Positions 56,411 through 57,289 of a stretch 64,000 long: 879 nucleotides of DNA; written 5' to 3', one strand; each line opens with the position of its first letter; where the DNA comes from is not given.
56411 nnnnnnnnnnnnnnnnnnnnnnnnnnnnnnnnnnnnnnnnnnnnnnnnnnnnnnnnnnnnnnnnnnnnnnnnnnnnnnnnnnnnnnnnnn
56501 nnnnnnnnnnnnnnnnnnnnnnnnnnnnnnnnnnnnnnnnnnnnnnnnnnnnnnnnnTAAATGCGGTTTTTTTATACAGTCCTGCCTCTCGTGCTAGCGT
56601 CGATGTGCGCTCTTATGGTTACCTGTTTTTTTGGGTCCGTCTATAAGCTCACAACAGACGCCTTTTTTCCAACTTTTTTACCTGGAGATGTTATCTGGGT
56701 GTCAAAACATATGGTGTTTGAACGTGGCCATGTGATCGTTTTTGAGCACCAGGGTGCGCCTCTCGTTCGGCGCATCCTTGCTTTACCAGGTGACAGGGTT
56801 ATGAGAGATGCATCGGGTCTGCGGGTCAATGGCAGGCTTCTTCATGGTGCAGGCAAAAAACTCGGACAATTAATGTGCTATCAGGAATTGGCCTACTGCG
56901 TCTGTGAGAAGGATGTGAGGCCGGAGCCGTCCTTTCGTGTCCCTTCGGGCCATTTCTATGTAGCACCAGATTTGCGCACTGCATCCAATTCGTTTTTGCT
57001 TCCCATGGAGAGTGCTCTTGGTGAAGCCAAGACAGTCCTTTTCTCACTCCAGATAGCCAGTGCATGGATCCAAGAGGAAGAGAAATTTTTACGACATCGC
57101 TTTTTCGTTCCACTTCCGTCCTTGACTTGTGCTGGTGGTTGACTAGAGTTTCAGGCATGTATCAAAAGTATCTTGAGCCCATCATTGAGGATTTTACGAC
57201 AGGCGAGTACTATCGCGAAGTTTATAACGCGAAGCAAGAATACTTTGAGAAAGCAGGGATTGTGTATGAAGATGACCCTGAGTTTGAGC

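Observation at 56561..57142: Signal peptidase I homolog downstream of lepA with both catalytic dyad residues replaced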

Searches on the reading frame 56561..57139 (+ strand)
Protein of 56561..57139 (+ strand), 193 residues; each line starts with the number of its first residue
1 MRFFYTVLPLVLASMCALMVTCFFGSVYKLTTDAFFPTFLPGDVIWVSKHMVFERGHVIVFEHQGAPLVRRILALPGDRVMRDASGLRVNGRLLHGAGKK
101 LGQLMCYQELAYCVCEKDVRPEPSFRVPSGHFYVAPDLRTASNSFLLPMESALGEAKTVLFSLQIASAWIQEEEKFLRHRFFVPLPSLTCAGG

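Call 3: search_protein_families(library=pfam, proteins=[window:56561-57139:+], max_evalue=10)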
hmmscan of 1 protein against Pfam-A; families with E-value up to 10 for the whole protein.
window:56561-57139:+ (193 aa): 2 families
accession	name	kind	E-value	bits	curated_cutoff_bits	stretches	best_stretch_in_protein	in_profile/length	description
PF10502.14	Peptidase_S26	-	1.3e-14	55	22.9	1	7-143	5-146/168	Signal peptidase, peptidase S26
PF00717.28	Peptidase_S24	-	0.019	15.1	23.3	1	35-76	45-85/116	Peptidase S24-like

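Call 4: search_protein_families(library=ncbifam, proteins=[window:56561-57139:+], max_evalue=10)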
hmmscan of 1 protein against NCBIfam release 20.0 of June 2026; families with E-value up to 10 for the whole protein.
window:56561-57139:+ (193 aa): 4 families
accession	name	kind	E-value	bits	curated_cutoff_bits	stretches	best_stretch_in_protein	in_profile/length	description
TIGR02227.1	sigpep_I_bact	equivalog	1.3e-13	51.1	47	1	8-143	3-137/162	signal peptidase I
NF008114.0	PRK10861.1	equivalog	0.0019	17.6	277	1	54-84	127-160/324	signal peptidase I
TIGR02771.1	TraF_Ti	equivalog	0.002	17.7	100.25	1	66-95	82-111/171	conjugative transfer signal peptidase TraF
NF010459.0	PRK13884.1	subfamily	0.092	12.2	156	1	67-97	87-117/178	conjugal transfer peptidase TraF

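Call 5: search_solved_structures(query=window:56561-57139:+, max_evalue=10, show_alignments=3)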
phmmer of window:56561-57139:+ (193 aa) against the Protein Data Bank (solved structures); distinct sequences matched with E-value up to 10: 11.
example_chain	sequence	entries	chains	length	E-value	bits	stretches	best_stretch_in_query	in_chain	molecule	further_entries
4y83_A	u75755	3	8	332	0.059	16.2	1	9-60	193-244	Mitogen-activated protein kinase kinase kinase 8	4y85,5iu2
4me8_A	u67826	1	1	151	0.065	16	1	34-142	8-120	Signal peptidase I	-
4nv4_A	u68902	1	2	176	0.099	15.4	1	34-95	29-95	Signal peptidase I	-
4wvg_A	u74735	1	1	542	0.12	15.1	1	28-93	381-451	Maltose-binding periplasmic protein,Signal peptidase IB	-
4wvh_A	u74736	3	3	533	0.23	14.3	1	33-93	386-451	Maltose-binding periplasmic protein,Signal peptidase IB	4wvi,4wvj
5hl8_A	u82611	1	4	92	0.23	14.3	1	61-137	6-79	Type II secretion system protein L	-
9nlo_A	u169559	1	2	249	0.4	13.5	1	54-85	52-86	Signal peptidase I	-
1kn9_A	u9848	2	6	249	0.7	12.7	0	54-85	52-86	Signal peptidase I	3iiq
1t7d_A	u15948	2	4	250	0.76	12.6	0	54-85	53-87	SIGNAL PEPTIDASE I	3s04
1b12_A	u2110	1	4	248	1.4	11.6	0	54-85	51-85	SIGNAL PEPTIDASE I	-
6b88_A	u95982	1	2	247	1.9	11.3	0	54-85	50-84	Signal peptidase I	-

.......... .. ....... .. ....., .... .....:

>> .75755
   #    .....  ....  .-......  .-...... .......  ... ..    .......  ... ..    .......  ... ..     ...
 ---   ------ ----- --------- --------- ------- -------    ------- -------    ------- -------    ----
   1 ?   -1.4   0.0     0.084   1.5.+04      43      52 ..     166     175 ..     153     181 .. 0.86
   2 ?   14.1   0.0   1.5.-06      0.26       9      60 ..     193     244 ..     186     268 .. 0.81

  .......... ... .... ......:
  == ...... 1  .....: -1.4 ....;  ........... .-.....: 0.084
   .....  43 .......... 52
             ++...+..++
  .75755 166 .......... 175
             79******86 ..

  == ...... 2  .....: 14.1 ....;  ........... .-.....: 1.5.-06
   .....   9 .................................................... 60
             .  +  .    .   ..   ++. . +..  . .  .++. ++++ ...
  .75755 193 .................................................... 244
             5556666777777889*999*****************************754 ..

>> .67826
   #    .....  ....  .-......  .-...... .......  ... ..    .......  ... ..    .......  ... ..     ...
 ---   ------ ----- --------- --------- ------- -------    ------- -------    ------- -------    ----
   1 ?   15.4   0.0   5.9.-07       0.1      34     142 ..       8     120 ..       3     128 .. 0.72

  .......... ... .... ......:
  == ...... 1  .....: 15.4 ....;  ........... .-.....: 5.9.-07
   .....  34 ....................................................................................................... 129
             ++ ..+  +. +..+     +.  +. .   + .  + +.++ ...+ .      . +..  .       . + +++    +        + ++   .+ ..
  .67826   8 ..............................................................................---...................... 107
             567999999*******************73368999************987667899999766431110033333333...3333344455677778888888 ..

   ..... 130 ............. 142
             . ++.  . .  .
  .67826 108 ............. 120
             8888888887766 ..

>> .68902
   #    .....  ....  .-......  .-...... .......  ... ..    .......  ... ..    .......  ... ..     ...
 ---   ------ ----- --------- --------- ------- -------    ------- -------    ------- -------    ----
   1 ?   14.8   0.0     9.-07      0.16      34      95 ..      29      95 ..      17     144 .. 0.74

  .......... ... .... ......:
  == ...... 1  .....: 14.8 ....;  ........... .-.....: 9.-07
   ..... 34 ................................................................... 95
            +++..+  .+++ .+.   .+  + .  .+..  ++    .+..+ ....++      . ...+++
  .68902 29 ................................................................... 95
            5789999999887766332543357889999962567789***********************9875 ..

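Call 8: find_homologous_proteins(query=window:56561-57139:+, max_evalue=0.001)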
Query window:56561-57139:+ (193 aa): 1 proteins with E <= 0.001 among 173 candidates.
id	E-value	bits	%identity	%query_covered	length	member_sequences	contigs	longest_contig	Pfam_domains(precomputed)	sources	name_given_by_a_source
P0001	1.8e-127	440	100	100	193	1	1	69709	PF10502.15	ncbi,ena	-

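Call 10: find_encoding_contigs(protein=P0001, flank=10000, max_places=5)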
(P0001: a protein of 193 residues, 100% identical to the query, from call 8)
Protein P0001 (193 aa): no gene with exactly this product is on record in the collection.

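Call 11: list_cluster_members(proteins=[P0001])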
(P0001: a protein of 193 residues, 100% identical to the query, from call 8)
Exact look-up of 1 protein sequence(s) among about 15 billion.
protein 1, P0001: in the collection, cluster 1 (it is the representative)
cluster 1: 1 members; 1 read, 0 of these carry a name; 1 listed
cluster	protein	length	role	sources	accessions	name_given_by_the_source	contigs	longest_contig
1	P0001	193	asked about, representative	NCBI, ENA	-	-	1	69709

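Call 12: find_related_loci(query=window:56561-57139:+, collection=genome_contigs, flank=10000)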
Query window:56561-57139:+ (193 aa) in genome_contigs; peptide patterns used: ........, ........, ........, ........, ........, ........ (x = any residue, [..] = any of these).
45 stretches matched a pattern; 1 encode a relative of the query (tblastn E <= 1e-3); 1 distinct loci.
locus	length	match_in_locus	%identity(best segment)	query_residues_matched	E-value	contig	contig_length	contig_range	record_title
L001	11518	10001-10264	28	10-93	3e-8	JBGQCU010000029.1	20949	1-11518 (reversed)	MAG: Candidatus Limnocylindria bacterium isolate OBJ2_061818_110_32 k141_1809474_length_20949_cov_17.8651, whole genome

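Call 17: search_protein_representatives(protein=window:56561-57139:+)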
Query: 193 residues. Proteins with E-value up to 0.001 (for the whole library): 429; up to 1e-10: 3; up to 1e-30: 1. The best 150 are listed.
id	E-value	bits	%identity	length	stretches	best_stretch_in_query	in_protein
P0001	5.8e-128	440.4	100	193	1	1-193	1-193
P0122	1.9e-11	60.2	36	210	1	9-167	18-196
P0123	3.3e-11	59.5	37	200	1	13-164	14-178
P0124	1.3e-10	57.5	42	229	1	26-143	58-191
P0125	2.8e-09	53.2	31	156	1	10-92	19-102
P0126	1.8e-08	50.6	33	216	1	9-168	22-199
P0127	1.9e-08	50.4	34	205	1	14-142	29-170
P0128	2.2e-08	50.3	35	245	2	11-91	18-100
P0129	2.7e-08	49.9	33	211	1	16-164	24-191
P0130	4.4e-08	49.3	36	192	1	2-164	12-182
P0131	4.7e-08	49.2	34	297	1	11-125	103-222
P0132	5.8e-08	48.9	36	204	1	9-164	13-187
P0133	6.8e-08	48.7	33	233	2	8-94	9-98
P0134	8.5e-08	48.3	36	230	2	16-94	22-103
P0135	8.5e-08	48.3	33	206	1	12-178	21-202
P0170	2.5e-06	43.5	38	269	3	122-185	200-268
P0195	1.1e-05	41.5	38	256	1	3-101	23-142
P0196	1.1e-05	41.5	30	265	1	16-183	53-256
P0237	3.8e-05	39.7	33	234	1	10-172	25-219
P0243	4.6e-05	39.4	41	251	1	8-144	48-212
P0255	5.8e-05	39.1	39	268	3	51-92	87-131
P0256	5.8e-05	39.1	38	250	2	15-98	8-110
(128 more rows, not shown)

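Call 27: find_homologous_proteins(query=A1, max_evalue=0.00001)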
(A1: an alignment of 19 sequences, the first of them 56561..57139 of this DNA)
Query A1 (19 sequences) (193 aa, profile of the alignment): 536 proteins with E <= 0.00001 among 6728 candidates; the best 120 are listed.
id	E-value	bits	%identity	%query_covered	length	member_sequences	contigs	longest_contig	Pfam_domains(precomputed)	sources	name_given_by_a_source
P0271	1.4e-76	274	30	89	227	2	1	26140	PF10502.15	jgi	jgi:signal peptidase I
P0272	1.9e-75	271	27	81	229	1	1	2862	PF10502.15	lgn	-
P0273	3.7e-74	266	28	82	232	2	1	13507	PF10502.15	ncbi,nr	ncbi:MAG TPA: signal peptidase I [Bdellovibrionota bacterium]|nr:signal peptidase I [Bdellovibrionot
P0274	6.7e-74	266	25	81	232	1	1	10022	PF10502.15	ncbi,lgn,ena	-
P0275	1.4e-73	265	25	76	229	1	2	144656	PF10502.15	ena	-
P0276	1.4e-73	265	26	82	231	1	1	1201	PF10502.15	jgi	jgi:signal peptidase I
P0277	1.5e-73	265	29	88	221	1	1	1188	PF10502.15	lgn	-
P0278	4.5e-73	263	26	84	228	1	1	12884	PF10502.15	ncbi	-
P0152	7.2e-73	262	26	90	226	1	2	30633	PF10502.15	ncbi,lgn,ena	-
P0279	3.3e-72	260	24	92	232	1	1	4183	PF10502.15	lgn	-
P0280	3.9e-72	260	32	79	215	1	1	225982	PF10502.15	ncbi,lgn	ncbi:signal peptidase I [Bdellovibrionota bacterium FG-1]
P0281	5.8e-72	259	27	81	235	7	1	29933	PF10502.15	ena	-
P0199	7.6e-72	259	30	63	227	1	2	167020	PF10502.15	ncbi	-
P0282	1.2e-71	258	25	79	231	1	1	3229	PF10502.15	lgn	-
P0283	1.7e-71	258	26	83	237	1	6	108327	PF10502.15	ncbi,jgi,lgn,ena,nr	ncbi:signal peptidase I [bacterium]|jgi:signal peptidase I|nr:signal peptidase I [bacterium]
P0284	1.7e-71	258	27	90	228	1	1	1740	PF10502.15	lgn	-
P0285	1.7e-71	258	28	89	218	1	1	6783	PF10502.15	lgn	-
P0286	3.0e-71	257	28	83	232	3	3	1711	PF10502.15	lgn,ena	-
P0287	4.5e-71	256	28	88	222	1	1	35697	PF10502.15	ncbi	-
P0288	5.0e-71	256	24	80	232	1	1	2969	PF10502.15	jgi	-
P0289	5.4e-71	256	29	68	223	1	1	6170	PF10502.15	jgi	jgi:signal peptidase I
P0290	5.8e-71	256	28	83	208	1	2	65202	PF10502.15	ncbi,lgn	-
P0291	6.2e-71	256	26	83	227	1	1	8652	PF10502.15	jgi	jgi:signal peptidase I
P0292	6.9e-71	256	28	80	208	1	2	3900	PF10502.15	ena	-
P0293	1.1e-70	255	28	80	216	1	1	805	PF10502.15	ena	-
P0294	1.4e-70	255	27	81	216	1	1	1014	PF10502.15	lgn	-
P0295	3.4e-70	254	33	90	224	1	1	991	PF10502.15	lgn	-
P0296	5.2e-70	253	28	76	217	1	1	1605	PF10502.15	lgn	-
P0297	6.1e-70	253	29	73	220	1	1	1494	PF10502.15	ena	-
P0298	8.2e-70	252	27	80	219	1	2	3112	PF10502.15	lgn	-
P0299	1.4e-69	252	29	83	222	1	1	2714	PF10502.15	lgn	-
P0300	1.5e-69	251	28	80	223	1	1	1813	PF10502.15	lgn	-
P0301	1.6e-69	251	30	80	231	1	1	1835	PF10502.15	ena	-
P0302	3.7e-69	250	29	68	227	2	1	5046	PF10502.15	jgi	-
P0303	4.1e-69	250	27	83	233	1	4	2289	PF10502.15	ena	-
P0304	4.8e-69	250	28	75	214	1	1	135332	PF10502.15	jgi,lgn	-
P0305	4.9e-69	250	27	76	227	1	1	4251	PF10502.15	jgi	jgi:signal peptidase I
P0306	5.8e-69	250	26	75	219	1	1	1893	PF10502.15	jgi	-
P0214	7.1e-69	249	25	73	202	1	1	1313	PF10502.15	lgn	-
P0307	7.6e-69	249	31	69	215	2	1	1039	PF10502.15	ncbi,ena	-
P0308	9.2e-69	249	27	80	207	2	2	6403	PF10502.15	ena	-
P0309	1.2e-68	249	29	84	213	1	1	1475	PF10502.15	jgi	jgi:signal peptidase I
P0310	1.5e-68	248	27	68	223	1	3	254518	PF10502.15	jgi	jgi:signal peptidase I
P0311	3.2e-68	247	27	75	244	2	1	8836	PF10502.15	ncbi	-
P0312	4.2e-68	247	27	89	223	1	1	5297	PF10502.15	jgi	jgi:signal peptidase I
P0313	9.0e-68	246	26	92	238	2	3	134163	PF10502.15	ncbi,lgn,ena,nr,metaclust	ncbi:MAG: signal peptidase I [Bdellovibrionales bacterium GWB1_55_8]|nr:MAG: signal peptidase I [Bde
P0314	1.5e-67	245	25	69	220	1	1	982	PF10502.15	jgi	jgi:signal peptidase I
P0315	2.3e-67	244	30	90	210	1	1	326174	PF10502.15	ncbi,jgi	jgi:signal peptidase I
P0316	5.7e-67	243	27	68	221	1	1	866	PF10502.15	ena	-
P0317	8.3e-67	242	23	90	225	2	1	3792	PF10502.15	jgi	jgi:signal peptidase I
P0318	8.4e-67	242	30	68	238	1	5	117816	PF10502.15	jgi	jgi:signal peptidase I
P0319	9.7e-67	242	29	80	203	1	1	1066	PF10502.15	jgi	jgi:signal peptidase I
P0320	1.3e-66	242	29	68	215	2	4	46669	PF10502.15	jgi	jgi:signal peptidase I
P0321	1.6e-66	242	26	76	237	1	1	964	PF10502.15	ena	-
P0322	1.8e-66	241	29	80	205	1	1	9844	PF10502.15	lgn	-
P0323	3.8e-66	240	25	80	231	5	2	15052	PF10502.15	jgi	jgi:signal peptidase I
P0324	4.1e-66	240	26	83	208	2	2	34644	PF10502.15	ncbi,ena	-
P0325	4.2e-66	240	25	90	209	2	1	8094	PF10502.15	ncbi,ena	-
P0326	4.9e-66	240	26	75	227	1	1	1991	PF10502.15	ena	-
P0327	6.6e-66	240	27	88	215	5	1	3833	PF10502.15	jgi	jgi:signal peptidase I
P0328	9.9e-66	239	24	82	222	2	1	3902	PF10502.15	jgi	jgi:signal peptidase I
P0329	1.9e-65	238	29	68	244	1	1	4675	PF10502.15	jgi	jgi:signal peptidase I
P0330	3.6e-65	237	26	68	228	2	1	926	PF10502.15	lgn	-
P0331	3.7e-65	237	29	40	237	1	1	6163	PF10502.15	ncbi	-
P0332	7.9e-65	236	32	51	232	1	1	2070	PF10502.15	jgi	jgi:signal peptidase I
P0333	1.1e-64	236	28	81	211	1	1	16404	PF10502.15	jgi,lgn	jgi:signal peptidase I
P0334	2.6e-64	234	30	68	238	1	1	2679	PF10502.15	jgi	jgi:signal peptidase I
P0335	4.9e-64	233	25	68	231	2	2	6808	PF10502.15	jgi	jgi:signal peptidase I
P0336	6.1e-64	233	26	68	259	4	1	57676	PF10502.15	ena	-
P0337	8.4e-64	233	20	86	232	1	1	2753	PF10502.15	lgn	-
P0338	8.8e-64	233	25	81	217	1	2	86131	PF10502.15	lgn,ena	-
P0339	1.7e-63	232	26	79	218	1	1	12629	PF10502.15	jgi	jgi:signal peptidase I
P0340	2.0e-63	231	27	80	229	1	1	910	PF10502.15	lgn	-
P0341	2.1e-63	231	24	80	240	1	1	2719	PF10502.15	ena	-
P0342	2.2e-63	231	26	87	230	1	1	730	PF10502.15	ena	-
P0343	3.0e-63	231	25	90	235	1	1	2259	PF10502.15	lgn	-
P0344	3.0e-63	231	28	68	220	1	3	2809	PF10502.15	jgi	jgi:signal peptidase I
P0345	3.3e-63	231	28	78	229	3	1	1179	PF10502.15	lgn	-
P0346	5.9e-63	230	28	80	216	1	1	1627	PF10502.15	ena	-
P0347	1.8e-62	228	28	71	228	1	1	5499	PF10502.15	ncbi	-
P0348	2.7e-62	228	25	82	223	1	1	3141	PF10502.15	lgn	-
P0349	4.2e-62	227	28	90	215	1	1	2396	PF10502.15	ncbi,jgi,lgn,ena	jgi:signal peptidase I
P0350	4.7e-62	227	27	77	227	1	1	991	PF10502.15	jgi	-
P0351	7.1e-62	226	29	81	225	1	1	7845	PF10502.15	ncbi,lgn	-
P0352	8.1e-62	226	27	68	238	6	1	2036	PF10502.15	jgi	jgi:signal peptidase I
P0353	9.6e-62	226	26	87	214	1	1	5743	PF10502.15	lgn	-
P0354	1.6e-61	225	27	68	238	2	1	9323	PF10502.15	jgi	jgi:signal peptidase I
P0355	2.9e-61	224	29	68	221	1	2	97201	PF10502.15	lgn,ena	-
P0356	3.9e-61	224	29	80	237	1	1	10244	PF10502.15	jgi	jgi:signal peptidase I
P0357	4.3e-61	224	22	89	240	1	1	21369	PF10502.15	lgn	-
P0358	9.2e-61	223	24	91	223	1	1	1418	PF10502.15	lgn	-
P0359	1.6e-60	222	26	81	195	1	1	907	PF10502.15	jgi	jgi:signal peptidase I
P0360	2.2e-60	222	29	68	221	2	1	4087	PF10502.15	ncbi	-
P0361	2.2e-60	222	28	49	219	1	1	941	PF10502.15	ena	-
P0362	2.6e-60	221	25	81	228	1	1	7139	PF10502.15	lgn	-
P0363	6.3e-60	220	22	85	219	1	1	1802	PF10502.15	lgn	-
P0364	1.7e-59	219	27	87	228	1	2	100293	PF10502.15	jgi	jgi:signal peptidase I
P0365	1.8e-59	219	28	92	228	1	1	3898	PF10502.15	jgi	jgi:signal peptidase I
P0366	2.3e-59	218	26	80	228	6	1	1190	PF10502.15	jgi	jgi:signal peptidase I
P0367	3.8e-59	217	28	78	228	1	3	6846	PF10502.15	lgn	-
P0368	6.7e-59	217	25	69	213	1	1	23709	PF10502.15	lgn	-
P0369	8.0e-59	216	28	69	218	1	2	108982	PF10502.15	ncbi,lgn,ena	-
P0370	9.2e-59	216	26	44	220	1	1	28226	PF10502.15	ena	-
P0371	2.0e-58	215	23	80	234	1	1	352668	PF10502.15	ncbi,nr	ncbi:MAG: signal peptidase I [Bdellovibrionales bacterium]|nr:signal peptidase I [Bdellovibrionales 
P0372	2.7e-58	215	25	80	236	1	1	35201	PF10502.15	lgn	-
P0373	5.1e-58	214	27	79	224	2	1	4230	PF10502.15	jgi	-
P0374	8.3e-57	210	24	89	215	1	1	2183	PF10502.15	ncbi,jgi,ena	jgi:signal peptidase I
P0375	1.6e-54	202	27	68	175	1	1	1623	PF10502.15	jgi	jgi:signal peptidase I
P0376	6.8e-53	197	28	74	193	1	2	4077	PF10502.15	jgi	jgi:signal peptidase I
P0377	7.8e-53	197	25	88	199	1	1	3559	PF10502.15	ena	-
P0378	9.8e-53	197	29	74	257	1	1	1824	PF10502.15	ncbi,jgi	jgi:signal peptidase I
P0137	1.1e-52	196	31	79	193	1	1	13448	PF10502.15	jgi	-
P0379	6.7e-50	187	24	77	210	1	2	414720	PF10502.15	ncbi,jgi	jgi:signal peptidase I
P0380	2.1e-44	169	25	90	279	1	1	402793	PF10502.15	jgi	jgi:signal peptidase I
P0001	1.2e-42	164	100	100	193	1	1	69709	PF10502.15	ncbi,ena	-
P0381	1.9e-41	160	31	52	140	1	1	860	PF10502.15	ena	-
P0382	9.7e-40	154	31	41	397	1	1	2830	PF10502.15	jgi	jgi:signal peptidase I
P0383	2.5e-39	153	25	91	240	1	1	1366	PF10502.15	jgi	-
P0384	8.3e-39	151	23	83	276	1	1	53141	PF10502.15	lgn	-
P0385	1.2e-38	151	25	69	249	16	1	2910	PF10502.15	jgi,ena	-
